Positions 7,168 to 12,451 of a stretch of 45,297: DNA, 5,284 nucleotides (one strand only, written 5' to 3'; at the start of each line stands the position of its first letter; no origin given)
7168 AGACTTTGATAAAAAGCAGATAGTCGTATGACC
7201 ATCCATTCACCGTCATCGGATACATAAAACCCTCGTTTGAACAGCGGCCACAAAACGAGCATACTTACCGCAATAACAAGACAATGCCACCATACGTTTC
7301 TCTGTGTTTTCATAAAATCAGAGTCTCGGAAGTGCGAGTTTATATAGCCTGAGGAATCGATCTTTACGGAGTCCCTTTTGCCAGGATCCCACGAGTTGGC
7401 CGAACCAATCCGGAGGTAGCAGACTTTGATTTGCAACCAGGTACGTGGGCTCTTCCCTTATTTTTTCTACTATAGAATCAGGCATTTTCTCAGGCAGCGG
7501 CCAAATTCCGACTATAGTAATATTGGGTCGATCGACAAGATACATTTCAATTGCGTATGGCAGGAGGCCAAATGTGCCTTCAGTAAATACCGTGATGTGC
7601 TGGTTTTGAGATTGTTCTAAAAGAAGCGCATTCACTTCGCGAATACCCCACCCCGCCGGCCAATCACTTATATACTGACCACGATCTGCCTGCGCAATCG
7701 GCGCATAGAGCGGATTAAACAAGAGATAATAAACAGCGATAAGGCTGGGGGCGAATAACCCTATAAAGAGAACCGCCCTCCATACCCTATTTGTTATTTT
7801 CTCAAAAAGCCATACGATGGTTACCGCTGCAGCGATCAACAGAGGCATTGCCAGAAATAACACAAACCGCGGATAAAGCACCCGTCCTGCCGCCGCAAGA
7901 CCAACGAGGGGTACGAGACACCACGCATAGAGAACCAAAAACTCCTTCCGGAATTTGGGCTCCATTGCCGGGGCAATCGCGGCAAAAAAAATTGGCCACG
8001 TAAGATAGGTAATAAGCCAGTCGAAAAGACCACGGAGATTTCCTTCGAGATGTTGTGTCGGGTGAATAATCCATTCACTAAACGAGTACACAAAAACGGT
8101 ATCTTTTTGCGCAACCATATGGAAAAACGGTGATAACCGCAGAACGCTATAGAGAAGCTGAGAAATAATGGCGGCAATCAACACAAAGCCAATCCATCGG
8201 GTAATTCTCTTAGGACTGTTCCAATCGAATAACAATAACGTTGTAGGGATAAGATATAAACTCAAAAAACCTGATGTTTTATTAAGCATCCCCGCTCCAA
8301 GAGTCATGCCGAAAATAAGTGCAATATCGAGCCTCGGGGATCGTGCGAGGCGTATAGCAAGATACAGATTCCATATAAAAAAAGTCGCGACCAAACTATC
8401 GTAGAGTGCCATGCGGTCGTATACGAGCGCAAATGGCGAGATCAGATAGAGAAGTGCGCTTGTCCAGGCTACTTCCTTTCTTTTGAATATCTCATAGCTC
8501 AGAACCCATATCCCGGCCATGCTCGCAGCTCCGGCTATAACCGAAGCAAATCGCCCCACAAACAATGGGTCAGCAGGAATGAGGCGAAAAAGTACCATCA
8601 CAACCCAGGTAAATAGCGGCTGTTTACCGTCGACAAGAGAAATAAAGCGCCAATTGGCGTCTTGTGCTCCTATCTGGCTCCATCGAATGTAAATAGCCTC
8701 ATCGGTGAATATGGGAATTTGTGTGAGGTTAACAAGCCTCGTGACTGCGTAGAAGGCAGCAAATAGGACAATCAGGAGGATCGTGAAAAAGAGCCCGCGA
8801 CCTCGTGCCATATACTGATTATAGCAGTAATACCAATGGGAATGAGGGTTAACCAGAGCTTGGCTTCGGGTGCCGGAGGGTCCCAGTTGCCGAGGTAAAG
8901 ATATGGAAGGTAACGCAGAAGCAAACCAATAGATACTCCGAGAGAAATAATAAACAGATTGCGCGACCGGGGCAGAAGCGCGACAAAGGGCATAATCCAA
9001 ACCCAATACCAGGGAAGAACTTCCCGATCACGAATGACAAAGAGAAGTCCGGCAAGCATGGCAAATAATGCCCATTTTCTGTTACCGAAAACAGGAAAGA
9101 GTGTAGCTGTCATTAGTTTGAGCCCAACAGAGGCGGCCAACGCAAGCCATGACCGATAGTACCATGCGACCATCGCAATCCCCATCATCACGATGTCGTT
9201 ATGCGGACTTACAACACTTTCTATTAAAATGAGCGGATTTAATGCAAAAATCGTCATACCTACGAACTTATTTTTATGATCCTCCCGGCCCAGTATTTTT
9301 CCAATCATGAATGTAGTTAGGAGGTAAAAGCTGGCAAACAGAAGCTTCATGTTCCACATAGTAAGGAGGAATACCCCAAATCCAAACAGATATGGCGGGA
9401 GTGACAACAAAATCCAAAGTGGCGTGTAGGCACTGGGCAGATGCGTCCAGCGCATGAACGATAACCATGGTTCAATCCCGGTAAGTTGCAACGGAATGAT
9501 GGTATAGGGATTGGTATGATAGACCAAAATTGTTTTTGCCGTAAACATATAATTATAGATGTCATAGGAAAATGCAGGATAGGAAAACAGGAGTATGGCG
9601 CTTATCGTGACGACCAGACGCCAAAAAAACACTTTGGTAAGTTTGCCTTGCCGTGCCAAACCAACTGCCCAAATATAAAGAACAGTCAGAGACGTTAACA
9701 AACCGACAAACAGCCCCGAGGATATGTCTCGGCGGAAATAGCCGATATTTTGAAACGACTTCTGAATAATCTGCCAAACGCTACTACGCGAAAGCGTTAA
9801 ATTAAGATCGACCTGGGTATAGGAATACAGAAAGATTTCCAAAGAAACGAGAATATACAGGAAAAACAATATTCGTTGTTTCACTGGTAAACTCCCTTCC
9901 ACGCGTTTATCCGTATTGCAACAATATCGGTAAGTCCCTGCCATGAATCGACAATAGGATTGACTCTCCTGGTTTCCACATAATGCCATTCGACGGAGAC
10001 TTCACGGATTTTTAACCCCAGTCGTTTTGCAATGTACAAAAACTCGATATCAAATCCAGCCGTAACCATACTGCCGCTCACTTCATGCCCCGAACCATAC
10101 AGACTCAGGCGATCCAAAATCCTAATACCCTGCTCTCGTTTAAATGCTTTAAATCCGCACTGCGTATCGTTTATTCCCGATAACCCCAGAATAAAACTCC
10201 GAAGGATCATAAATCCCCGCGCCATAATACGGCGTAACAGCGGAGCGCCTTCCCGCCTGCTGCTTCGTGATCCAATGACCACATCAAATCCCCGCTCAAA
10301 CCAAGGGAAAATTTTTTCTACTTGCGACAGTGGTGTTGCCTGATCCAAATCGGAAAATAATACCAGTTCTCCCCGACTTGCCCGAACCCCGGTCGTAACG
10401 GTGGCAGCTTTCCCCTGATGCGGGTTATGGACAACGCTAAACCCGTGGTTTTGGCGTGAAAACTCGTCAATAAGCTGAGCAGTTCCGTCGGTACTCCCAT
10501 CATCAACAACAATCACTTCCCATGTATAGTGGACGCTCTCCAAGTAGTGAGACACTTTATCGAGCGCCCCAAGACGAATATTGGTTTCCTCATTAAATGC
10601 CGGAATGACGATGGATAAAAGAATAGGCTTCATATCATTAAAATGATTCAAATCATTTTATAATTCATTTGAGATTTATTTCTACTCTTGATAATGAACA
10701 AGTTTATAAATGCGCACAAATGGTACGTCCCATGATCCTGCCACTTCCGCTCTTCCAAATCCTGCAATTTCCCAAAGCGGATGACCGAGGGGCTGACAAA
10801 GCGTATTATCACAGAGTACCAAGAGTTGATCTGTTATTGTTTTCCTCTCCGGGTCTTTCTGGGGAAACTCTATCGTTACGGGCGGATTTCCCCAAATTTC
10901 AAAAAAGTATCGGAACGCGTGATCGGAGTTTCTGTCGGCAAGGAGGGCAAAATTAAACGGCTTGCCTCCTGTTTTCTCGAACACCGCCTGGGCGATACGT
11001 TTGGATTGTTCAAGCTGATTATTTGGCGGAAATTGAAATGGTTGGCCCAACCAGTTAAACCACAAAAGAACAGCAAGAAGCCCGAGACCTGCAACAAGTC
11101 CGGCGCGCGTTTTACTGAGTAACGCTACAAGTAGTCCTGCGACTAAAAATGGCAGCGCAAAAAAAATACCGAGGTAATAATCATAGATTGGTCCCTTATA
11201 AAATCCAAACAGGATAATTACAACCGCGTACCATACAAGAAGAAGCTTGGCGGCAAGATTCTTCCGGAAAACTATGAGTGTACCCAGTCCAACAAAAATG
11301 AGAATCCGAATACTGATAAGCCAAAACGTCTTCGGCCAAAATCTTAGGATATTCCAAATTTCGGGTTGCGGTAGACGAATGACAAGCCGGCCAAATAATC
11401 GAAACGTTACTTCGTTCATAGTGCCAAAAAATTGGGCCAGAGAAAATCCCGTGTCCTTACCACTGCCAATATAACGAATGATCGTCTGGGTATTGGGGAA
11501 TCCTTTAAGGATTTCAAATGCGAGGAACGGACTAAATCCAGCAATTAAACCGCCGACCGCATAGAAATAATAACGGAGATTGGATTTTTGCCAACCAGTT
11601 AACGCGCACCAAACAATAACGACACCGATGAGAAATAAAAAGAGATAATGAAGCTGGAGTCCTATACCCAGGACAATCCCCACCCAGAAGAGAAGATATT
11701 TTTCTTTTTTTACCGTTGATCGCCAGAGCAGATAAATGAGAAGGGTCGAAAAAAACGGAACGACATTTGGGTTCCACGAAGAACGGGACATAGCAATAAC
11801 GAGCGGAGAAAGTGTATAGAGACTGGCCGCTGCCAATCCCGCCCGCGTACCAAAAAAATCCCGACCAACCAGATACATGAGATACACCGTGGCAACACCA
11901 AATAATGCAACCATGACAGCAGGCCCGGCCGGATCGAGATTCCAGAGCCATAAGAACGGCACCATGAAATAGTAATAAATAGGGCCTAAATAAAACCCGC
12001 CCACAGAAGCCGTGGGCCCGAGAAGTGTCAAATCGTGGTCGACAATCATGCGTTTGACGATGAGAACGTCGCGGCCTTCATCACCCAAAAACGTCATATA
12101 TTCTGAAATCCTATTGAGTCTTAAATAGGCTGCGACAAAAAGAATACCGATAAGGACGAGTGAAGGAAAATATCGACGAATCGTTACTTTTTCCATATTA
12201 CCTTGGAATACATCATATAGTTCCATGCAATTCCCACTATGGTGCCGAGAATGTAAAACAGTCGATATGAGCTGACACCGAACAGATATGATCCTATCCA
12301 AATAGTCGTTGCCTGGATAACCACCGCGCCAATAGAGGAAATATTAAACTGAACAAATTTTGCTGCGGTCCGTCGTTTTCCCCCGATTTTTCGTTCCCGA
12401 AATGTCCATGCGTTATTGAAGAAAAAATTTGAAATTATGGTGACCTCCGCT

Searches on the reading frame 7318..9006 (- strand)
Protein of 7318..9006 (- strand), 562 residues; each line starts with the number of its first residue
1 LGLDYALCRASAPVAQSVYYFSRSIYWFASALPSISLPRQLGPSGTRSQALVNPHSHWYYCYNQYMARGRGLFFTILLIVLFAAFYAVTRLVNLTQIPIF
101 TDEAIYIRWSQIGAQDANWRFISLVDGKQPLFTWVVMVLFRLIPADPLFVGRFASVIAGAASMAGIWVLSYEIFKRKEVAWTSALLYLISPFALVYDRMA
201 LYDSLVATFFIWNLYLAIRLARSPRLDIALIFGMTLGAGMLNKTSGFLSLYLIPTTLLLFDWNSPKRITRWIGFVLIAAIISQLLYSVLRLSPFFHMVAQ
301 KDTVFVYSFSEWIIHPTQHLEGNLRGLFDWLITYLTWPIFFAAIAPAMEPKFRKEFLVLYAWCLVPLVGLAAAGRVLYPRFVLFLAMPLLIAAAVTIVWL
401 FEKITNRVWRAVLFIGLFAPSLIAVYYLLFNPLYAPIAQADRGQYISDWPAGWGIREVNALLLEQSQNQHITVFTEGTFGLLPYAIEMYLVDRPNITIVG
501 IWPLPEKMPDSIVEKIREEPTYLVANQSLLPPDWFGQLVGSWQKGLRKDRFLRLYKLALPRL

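Call 30: search_protein_families(library=pfam, proteins=[window:7318-9006:-], max_evalue=0.1)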
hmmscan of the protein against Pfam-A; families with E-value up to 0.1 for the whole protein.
window:7318-9006:- (562 aa): 2 families
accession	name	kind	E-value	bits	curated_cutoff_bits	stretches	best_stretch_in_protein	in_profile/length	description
PF13231.12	PMT_2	-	2.7e-12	47.6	26.1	1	130-282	4-155/160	Dolichyl-phosphate-mannose-protein mannosyltransferase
PF02366.24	PMT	-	0.00076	19.6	22.7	1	127-255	61-194/245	Dolichyl-phosphate-mannose-protein mannosyltransferase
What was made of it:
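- On Three-component glycosylation system (polyprenyl-phosphate GT2 + flippase + GT-C): PMT_2 GT-Cs lie at 7318-9006 and 10682-12301 (call 30).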

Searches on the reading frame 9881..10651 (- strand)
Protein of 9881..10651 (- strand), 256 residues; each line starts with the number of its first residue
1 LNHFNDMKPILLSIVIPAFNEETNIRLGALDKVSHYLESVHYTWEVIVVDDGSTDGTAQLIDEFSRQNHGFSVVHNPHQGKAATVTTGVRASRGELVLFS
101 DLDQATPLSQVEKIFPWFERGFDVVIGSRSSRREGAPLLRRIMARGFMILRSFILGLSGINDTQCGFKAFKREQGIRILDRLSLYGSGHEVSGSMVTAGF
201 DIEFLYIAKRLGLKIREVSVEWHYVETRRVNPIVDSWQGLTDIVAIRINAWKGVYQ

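Call 50: search_protein_families(library=pfam, proteins=[window:9881-10651:-], max_evalue=0.001)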
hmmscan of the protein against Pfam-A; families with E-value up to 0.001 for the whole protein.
window:9881-10651:- (256 aa): 2 families
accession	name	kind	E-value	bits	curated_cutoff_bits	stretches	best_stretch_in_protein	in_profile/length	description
PF00535.33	Glycos_transf_2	-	2e-27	96.6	23.3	1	13-167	1-156/168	Glycosyl transferase family 2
PF10111.15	Glyco_tranf_2_2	-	7.2e-08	32.7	27.3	1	13-114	1-102/276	Glycosyltransferase like family 2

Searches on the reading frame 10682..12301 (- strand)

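Call 30: search_protein_families(library=pfam, proteins=[window:10682-12301:-], max_evalue=0.1)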
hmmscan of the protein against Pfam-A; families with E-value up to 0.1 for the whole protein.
window:10682-12301:- (539 aa): 1 family
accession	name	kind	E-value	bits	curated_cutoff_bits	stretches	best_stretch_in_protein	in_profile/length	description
PF13231.12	PMT_2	-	9.4e-10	39.4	26.1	1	128-260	25-158/160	Dolichyl-phosphate-mannose-protein mannosyltransferase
